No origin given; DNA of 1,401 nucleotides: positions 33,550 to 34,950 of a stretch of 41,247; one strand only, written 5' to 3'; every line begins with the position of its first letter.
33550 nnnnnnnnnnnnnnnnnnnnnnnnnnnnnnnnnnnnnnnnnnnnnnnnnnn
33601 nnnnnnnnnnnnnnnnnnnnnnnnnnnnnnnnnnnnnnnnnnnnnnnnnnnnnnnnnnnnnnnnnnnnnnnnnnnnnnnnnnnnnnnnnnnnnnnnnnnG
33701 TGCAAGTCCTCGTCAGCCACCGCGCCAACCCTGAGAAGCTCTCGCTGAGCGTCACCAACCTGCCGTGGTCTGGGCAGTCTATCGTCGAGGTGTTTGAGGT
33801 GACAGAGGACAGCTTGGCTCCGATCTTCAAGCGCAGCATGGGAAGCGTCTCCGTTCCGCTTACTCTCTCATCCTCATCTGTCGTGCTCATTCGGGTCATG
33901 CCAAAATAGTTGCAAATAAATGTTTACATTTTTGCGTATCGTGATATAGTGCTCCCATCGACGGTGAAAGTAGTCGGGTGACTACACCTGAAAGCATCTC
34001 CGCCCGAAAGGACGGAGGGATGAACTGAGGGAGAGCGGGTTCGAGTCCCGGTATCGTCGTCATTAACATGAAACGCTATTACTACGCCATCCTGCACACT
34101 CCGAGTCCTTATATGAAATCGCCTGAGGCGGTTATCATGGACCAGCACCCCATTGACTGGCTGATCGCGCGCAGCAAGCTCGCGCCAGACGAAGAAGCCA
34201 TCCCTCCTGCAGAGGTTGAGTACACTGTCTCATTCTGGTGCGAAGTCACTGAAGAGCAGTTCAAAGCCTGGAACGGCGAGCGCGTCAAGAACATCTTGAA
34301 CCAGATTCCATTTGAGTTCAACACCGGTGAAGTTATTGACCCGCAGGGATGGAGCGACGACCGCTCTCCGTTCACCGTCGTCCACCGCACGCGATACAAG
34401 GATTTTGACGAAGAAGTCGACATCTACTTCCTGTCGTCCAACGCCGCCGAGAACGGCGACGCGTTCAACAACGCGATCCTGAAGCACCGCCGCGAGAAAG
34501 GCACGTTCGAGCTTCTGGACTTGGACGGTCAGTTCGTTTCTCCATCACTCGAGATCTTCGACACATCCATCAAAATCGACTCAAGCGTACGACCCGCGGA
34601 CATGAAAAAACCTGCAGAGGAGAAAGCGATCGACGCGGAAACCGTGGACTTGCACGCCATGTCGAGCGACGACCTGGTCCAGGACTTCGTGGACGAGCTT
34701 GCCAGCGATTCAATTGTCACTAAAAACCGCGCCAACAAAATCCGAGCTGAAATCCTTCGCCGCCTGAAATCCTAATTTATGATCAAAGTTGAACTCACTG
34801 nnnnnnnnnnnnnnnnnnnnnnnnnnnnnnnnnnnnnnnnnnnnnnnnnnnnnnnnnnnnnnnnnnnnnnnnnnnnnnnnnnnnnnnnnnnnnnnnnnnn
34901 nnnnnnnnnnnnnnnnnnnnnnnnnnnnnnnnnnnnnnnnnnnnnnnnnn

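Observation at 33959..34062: tRNA-like structured RNA transcribed from promoter copy 4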

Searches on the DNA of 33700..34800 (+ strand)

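Call 4: search_rna_families(source=window, start=33850, end=34150, threshold=evalue, max_evalue=10, show_alignments=5)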
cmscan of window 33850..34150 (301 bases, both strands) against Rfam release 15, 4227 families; matches with E-value up to 10: 3.
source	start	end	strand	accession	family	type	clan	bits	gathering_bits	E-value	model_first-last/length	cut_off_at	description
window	33960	34058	+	RF01852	tRNA-Sec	Gene; tRNA;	CL00001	23.4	47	0.017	1-91/91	no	Selenocysteine transfer RNA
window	33897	33920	-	RF03161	S15-Flavobacteria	Cis-reg; leader;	CL00121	16.9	46.5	9.9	1-66/66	no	S15-Flavobacteria ribosomal protein leader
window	33976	34082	-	RF00062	HgcC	Gene;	-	12.1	50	1.6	1-130/130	no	HgcC family RNA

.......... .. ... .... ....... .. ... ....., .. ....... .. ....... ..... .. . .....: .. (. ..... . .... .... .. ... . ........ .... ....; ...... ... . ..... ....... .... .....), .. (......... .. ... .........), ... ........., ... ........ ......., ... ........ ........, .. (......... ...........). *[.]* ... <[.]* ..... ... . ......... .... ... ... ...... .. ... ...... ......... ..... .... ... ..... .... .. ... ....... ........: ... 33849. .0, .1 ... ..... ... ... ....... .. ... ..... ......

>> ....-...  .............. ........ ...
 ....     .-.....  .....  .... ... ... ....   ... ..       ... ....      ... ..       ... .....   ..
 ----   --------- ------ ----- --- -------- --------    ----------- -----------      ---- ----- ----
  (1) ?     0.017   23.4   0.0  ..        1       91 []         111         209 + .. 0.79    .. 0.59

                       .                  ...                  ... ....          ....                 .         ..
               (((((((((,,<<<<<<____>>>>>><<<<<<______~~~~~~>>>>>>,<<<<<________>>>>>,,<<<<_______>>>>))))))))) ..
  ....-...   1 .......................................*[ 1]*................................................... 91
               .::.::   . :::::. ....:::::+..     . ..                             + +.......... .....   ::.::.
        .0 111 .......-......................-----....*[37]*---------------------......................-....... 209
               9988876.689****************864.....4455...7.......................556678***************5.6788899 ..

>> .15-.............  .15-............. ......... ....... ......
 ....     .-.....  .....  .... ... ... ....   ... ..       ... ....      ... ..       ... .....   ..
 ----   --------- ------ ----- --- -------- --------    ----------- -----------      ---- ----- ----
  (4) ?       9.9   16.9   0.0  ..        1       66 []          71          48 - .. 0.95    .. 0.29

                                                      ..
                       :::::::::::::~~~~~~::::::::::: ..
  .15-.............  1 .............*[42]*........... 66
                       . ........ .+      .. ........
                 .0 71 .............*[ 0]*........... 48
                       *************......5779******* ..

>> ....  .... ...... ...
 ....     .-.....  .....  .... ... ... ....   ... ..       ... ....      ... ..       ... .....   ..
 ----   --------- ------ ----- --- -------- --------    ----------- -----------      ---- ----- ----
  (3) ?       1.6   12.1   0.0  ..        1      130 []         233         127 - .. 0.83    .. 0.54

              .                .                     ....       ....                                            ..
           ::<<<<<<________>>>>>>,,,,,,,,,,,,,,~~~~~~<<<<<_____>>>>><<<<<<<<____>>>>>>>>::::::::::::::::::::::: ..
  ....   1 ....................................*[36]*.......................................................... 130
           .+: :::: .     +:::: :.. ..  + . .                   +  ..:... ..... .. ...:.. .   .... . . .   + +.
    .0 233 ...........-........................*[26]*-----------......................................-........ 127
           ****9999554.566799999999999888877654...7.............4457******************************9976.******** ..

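Call 7: search_dna_similar(query=window:33700-34800:+, collection=phages, mode=distant, max_rows=40)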
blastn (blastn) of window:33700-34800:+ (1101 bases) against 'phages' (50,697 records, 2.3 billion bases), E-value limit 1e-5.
No match.

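Call 39: build_rna_model(alignment_id=A2, structure=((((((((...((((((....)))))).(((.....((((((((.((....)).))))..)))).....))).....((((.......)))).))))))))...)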
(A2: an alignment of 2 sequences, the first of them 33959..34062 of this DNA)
Model R1 built from alignment A2 (2 sequences, 104 columns); structure: as given.
model positions 104; base pairs 31; branch points 2; effective number of sequences 0.63; information 0.59 bits per position. Calibrated on 0.2 Mb of random sequence (short: E-values are rough).
structure used (alignment columns):
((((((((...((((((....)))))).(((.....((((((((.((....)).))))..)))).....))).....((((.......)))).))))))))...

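Call 40: search_with_rna_model(model_id=R1, sources=[window, L007, L008, L009, L010, L011, L012, L013, L014, L015, L016, L017, L018, L019, L020, L021], max_evalue=10, show_alignments=5)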
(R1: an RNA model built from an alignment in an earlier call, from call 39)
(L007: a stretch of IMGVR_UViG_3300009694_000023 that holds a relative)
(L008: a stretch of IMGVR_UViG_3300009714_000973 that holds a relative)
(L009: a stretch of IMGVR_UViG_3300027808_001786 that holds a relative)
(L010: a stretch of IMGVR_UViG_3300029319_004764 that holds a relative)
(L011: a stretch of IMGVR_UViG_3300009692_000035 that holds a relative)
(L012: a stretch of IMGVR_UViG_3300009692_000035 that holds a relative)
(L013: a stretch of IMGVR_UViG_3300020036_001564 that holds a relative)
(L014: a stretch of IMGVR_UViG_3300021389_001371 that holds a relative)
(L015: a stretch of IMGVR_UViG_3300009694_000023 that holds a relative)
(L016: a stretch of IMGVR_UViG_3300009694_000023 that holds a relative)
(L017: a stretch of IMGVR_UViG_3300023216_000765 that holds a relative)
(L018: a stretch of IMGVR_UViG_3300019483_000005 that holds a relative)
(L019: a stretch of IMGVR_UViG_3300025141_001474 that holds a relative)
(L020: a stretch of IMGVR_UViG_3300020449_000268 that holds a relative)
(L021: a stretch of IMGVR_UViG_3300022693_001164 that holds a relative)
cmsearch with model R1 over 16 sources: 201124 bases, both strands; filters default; matches with E-value up to 10: 1.
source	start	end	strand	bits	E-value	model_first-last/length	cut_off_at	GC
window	33959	34062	+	134.2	1.9e-30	1-104/104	no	0.59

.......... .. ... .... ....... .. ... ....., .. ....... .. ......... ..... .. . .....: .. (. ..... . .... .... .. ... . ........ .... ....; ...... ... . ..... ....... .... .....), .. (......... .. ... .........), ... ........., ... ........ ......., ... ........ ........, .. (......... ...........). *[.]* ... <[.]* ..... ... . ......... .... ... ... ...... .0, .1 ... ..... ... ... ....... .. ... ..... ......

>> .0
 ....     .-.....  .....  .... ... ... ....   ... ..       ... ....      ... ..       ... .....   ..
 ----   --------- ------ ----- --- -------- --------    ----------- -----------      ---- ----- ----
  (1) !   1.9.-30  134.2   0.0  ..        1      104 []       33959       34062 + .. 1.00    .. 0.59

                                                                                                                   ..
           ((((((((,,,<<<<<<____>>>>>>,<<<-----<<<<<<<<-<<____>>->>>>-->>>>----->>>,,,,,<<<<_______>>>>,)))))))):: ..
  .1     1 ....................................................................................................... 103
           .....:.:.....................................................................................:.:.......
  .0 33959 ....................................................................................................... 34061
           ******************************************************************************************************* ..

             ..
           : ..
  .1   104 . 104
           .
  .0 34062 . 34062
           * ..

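Call 43: search_with_rna_model(model_id=R1, sources=[L022, L023, L024, L025, L026, L027, L028, L029, L030, L031, L032, L033, L034, L035], max_evalue=10, show_alignments=5)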
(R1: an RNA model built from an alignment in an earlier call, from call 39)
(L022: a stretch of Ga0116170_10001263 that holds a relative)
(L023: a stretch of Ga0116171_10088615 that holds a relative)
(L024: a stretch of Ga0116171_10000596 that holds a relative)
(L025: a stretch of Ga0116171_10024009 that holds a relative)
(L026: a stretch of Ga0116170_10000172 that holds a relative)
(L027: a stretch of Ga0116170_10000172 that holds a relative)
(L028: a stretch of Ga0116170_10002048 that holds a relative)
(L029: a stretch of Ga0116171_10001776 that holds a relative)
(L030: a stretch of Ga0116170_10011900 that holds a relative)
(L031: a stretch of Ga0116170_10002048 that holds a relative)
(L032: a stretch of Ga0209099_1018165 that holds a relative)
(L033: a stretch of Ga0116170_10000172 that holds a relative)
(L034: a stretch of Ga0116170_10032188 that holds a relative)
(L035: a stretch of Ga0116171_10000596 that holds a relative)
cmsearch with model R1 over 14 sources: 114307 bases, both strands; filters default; matches with E-value up to 10: 0.
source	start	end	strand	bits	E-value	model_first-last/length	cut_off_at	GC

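Call 68: search_with_rna_model(model_id=R1, sources=[L040, L041, L042, L036, L037, L038, L039], max_evalue=10)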
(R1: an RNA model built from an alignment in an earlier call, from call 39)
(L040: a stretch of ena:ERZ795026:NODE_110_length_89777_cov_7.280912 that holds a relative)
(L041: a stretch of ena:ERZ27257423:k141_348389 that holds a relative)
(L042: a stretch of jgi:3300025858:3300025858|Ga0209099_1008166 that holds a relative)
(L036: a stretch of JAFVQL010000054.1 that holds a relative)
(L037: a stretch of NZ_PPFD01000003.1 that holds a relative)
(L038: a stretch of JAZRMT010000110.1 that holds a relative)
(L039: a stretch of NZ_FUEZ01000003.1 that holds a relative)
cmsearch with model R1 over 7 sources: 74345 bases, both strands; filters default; matches with E-value up to 10: 4.
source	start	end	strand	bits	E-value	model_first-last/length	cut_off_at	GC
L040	3905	4008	+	134.2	7.2e-31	1-104/104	no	0.59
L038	268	345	-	22.6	0.0024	1-104/104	no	0.55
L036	6957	7034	-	21.1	0.0055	1-104/104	no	0.53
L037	5106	5180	-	18.2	0.029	1-104/104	no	0.56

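Call 92: search_with_rna_model(model_id=R1, sources=[L044, L045], max_evalue=10)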
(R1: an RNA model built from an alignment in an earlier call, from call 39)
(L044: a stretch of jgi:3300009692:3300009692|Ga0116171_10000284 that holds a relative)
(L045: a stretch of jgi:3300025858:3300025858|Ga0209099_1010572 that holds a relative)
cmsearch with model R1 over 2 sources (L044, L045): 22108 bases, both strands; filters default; matches with E-value up to 10: 0.
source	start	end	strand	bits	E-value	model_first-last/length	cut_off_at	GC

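Call 96: search_with_rna_model(model_id=R1, sources=[L046, L048, L049, L050], max_evalue=10)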
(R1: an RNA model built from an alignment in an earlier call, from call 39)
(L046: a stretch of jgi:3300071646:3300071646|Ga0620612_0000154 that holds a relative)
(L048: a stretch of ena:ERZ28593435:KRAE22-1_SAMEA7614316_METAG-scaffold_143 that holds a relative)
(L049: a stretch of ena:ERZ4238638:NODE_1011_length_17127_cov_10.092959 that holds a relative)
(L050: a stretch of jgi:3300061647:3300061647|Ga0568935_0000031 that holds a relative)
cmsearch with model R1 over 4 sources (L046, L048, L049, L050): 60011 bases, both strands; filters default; matches with E-value up to 10: 0.
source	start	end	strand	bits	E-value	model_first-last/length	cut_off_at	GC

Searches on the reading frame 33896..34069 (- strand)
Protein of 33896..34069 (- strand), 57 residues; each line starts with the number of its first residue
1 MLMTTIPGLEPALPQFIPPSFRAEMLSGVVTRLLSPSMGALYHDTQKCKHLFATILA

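Call 88: search_protein_families(library=pfam, proteins=[window:33896-34069:-], max_evalue=0.01)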
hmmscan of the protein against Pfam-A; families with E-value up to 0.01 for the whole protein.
window:33896-34069:- (57 aa): 0 families
